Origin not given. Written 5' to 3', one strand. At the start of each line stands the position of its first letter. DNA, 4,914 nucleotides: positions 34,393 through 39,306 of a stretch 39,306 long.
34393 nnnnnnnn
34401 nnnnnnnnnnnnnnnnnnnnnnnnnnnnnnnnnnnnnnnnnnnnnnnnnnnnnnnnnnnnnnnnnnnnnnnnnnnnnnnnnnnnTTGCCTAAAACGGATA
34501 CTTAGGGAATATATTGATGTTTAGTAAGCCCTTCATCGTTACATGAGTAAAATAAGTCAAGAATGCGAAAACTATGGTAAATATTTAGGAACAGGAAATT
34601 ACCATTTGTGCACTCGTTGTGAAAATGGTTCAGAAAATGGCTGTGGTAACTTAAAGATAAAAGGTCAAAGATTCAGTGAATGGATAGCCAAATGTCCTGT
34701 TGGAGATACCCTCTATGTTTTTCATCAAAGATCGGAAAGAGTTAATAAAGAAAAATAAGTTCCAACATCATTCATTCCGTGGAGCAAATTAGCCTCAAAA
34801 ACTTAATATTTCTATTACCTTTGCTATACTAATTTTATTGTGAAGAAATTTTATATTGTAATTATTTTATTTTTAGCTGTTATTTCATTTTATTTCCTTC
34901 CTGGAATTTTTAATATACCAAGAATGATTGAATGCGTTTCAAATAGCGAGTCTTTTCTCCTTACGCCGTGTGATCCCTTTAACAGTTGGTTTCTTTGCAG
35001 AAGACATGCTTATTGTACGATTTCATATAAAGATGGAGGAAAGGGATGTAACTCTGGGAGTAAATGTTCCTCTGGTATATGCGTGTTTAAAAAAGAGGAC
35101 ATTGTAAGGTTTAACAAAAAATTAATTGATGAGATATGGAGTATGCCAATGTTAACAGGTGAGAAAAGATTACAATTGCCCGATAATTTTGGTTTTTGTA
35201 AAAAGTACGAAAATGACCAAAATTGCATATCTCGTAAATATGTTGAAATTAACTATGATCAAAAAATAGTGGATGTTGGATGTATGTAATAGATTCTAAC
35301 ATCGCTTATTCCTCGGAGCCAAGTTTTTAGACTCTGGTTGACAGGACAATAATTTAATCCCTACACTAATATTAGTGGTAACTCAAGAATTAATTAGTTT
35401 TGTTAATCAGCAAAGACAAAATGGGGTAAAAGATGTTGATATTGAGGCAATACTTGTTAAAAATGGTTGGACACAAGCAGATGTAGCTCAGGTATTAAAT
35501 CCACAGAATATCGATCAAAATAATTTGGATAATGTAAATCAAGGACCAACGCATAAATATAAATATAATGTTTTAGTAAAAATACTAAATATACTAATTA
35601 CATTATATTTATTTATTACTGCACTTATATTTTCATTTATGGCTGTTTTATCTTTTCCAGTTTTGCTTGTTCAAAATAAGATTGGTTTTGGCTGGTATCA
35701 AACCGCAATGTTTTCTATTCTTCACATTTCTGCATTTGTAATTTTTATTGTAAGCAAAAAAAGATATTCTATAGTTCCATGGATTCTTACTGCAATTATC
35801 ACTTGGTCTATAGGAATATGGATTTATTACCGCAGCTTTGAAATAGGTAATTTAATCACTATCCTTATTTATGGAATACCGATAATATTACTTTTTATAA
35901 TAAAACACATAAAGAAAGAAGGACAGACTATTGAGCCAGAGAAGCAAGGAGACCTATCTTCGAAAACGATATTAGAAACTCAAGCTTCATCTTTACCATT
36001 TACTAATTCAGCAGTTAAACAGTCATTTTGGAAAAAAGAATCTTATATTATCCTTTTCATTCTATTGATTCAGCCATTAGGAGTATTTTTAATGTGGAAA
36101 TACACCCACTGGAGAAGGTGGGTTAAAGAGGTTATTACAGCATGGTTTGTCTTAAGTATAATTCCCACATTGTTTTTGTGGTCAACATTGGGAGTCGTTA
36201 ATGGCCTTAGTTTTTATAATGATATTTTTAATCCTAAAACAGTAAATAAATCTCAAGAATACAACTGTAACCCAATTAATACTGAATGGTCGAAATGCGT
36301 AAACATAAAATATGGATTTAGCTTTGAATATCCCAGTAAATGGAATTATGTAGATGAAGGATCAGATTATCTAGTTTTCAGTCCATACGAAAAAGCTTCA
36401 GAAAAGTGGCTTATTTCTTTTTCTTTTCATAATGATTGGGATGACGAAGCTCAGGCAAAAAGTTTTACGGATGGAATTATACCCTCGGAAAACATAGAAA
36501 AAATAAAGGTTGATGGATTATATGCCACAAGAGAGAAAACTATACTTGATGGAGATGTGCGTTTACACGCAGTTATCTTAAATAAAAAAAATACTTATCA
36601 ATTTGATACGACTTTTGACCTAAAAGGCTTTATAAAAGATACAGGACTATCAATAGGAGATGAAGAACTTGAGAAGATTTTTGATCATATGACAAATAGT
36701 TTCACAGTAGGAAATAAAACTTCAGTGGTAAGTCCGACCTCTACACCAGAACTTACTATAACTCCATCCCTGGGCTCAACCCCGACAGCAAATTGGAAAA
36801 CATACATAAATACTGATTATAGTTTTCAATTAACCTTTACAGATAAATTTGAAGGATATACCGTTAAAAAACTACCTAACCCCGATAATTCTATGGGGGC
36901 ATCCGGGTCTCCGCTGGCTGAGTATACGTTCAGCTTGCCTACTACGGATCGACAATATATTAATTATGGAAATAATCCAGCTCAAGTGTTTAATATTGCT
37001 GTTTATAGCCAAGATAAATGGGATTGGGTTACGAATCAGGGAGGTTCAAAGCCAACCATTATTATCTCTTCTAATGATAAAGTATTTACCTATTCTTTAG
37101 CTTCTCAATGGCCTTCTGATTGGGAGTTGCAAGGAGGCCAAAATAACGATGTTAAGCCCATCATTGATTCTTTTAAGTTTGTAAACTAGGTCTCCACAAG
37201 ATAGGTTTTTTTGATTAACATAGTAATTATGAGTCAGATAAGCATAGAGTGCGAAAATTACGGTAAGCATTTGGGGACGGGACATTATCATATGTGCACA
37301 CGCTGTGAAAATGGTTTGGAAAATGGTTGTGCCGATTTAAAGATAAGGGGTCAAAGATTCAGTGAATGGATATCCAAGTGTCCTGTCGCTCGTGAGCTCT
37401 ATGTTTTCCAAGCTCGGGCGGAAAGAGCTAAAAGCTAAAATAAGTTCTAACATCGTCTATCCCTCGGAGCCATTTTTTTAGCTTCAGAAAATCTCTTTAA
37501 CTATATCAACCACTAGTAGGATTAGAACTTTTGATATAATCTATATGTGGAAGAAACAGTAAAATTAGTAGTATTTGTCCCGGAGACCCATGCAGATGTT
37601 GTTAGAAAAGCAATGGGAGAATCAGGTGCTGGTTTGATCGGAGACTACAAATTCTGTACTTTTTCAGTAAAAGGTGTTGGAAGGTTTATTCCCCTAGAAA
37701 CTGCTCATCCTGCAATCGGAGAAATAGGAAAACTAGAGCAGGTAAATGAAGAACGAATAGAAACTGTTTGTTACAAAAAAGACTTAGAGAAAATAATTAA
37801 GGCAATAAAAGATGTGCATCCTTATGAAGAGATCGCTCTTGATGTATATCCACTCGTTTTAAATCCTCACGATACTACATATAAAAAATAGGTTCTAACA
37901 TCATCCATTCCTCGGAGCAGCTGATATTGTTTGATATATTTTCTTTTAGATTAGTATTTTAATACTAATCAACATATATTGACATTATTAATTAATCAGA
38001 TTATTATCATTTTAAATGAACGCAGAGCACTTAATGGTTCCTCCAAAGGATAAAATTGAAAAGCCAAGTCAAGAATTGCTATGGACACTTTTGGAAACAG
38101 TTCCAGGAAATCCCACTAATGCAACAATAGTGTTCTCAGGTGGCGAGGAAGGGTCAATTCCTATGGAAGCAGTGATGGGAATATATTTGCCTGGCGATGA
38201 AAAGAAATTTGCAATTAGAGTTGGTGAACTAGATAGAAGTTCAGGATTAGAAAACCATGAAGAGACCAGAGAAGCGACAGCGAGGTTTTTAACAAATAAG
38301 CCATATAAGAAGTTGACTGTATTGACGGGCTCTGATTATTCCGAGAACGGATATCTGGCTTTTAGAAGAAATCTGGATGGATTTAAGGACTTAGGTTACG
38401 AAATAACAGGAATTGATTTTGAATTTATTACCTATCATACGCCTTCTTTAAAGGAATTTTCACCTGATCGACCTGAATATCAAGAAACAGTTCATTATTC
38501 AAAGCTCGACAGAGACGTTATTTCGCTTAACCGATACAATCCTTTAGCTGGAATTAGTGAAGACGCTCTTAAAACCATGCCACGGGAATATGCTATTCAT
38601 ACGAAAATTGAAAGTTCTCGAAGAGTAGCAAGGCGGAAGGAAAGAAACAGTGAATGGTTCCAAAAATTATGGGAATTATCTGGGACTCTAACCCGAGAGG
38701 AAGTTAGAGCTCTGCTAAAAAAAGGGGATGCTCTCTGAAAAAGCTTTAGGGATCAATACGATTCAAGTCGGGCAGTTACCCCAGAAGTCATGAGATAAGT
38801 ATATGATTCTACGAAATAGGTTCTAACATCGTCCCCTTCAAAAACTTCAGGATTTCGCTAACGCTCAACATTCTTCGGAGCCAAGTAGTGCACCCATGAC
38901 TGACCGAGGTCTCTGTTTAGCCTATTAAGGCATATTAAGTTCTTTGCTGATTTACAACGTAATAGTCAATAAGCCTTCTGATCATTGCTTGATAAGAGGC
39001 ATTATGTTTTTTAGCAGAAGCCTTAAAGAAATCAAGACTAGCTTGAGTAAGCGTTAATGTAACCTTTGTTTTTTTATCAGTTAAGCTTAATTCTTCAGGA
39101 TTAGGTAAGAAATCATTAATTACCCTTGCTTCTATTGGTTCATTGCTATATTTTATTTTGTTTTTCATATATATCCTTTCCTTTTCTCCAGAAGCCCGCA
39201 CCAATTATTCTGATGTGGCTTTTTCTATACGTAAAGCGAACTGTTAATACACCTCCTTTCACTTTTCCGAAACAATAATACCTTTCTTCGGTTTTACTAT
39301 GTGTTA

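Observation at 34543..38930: Cassette-like array: five co-oriented gene units each terminated by a conserved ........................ element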

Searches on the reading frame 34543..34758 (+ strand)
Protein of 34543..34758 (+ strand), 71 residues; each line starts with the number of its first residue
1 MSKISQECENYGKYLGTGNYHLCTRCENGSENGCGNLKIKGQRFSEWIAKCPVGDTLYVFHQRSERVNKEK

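Call 8: search_protein_families(library=pfam, proteins=[window:34543-34758:+], max_evalue=0.01)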
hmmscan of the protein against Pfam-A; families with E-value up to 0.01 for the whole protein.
window:34543-34758:+ (71 aa): 0 families

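Call 44: find_encoding_contigs(protein=window:34543-34758:+, flank=10000, max_places=10)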
Protein window:34543-34758:+ (71 aa): no gene with exactly this product is on record in the collection.

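Call 90: search_protein_families(library=ncbifam, proteins=[window:34543-34758:+], max_evalue=0.001)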
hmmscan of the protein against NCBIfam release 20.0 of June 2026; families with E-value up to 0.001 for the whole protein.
window:34543-34758:+ (71 aa): 0 families

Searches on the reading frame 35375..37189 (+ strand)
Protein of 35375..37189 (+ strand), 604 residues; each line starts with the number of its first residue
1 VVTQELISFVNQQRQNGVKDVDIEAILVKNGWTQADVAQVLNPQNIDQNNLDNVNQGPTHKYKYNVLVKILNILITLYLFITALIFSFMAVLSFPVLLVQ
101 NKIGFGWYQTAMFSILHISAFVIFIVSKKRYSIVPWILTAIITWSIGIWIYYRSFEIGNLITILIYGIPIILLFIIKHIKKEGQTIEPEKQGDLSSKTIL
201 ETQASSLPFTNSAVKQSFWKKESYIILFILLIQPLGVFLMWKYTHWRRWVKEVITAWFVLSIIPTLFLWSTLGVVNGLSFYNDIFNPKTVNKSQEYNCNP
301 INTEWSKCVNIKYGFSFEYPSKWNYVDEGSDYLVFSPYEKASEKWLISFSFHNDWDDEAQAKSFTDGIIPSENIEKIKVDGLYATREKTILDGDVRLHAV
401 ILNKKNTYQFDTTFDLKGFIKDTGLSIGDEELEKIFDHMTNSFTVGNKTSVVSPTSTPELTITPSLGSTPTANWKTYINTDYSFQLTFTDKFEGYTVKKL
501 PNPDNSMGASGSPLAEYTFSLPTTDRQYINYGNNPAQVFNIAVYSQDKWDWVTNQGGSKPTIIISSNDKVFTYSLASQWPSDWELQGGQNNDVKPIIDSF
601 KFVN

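Call 8: search_protein_families(library=pfam, proteins=[window:35375-37189:+], max_evalue=0.01)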
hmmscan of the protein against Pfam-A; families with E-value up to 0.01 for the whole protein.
window:35375-37189:+ (604 aa): 0 families

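Call 89: search_protein_families(library=padloc, proteins=[window:35375-37189:+], max_evalue=0.001)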
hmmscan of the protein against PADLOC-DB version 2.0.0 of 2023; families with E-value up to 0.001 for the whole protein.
window:35375-37189:+ (604 aa): 0 families

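Call 90: search_protein_families(library=ncbifam, proteins=[window:35375-37189:+], max_evalue=0.001)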
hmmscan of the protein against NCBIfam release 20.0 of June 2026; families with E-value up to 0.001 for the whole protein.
window:35375-37189:+ (604 aa): 0 families

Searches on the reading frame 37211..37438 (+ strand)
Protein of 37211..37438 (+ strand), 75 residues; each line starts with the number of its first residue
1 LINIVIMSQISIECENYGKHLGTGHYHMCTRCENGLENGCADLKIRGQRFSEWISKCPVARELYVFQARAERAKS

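Call 8: search_protein_families(library=pfam, proteins=[window:37211-37438:+], max_evalue=0.01)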
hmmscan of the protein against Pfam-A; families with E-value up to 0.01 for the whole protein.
window:37211-37438:+ (75 aa): 1 family
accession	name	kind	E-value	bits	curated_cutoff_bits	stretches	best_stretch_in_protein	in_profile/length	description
PF24292.1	DUF7479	-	0.0052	17.3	27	1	28-70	4-46/60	Domain of unknown function (DUF7479)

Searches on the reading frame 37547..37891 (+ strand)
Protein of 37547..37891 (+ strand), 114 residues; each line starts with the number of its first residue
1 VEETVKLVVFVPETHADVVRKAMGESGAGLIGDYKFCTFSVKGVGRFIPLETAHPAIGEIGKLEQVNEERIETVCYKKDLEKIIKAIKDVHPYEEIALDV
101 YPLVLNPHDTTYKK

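Call 8: search_protein_families(library=pfam, proteins=[window:37547-37891:+], max_evalue=0.01)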
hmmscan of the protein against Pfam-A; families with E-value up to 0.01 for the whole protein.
window:37547-37891:+ (114 aa): 0 families

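Call 43: find_encoding_contigs(protein=window:37547-37891:+, flank=10000, max_places=10)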
Protein window:37547-37891:+ (114 aa): 1 contig read that carries it; 1 place shown.
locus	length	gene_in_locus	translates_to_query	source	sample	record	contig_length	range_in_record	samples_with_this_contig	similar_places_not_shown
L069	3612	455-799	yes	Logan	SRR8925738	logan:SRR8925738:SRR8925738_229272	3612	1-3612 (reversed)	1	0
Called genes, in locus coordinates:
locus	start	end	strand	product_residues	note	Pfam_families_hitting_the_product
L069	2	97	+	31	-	?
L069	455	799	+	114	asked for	-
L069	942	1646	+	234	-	-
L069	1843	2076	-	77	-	-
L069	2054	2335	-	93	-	PF04365:BrnT_toxin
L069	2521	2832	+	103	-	-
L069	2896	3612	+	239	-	?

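Call 90: search_protein_families(library=ncbifam, proteins=[window:37547-37891:+], max_evalue=0.001)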
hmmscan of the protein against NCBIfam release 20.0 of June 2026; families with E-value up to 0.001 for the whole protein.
window:37547-37891:+ (114 aa): 0 families

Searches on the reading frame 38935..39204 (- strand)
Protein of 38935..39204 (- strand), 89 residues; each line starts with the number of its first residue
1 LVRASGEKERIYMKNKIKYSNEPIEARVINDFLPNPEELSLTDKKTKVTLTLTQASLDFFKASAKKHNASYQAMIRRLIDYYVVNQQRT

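Call 8: search_protein_families(library=pfam, proteins=[window:38935-39204:-], max_evalue=0.01)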
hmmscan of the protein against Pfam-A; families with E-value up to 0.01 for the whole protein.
window:38935-39204:- (89 aa): 2 families
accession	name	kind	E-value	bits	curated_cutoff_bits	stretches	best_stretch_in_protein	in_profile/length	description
PF14384.12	BrnA_antitoxin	-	7.4e-05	23.5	26.1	1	26-82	14-67/68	BrnA antitoxin of type II toxin-antitoxin system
PF19891.5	DUF6364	-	0.00037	21.4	27.3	1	45-78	2-35/70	Family of unknown function (DUF6364)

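Call 38: find_encoding_contigs(protein=window:38935-39204:-, flank=10000, max_places=6)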
Protein window:38935-39204:- (89 aa): no gene with exactly this product is on record in the collection.

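Call 41: find_encoding_contigs(protein=window:38935-39168:-, flank=10000, max_places=6)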
Protein window:38935-39168:- (77 aa): 2 contigs read that carry it; 2 places shown.
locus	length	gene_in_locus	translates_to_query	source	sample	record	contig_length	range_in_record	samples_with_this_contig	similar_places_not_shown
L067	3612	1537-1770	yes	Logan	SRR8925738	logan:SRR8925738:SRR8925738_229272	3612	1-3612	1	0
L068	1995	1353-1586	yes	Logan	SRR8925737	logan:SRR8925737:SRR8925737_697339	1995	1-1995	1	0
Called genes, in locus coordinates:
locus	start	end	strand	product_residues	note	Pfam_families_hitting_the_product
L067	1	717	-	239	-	?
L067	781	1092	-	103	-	-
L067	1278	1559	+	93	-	PF04365:BrnT_toxin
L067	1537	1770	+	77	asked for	-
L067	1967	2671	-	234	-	-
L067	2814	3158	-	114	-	-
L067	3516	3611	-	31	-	?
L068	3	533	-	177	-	?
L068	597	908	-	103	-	-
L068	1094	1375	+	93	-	PF04365:BrnT_toxin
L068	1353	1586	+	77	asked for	-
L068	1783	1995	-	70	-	?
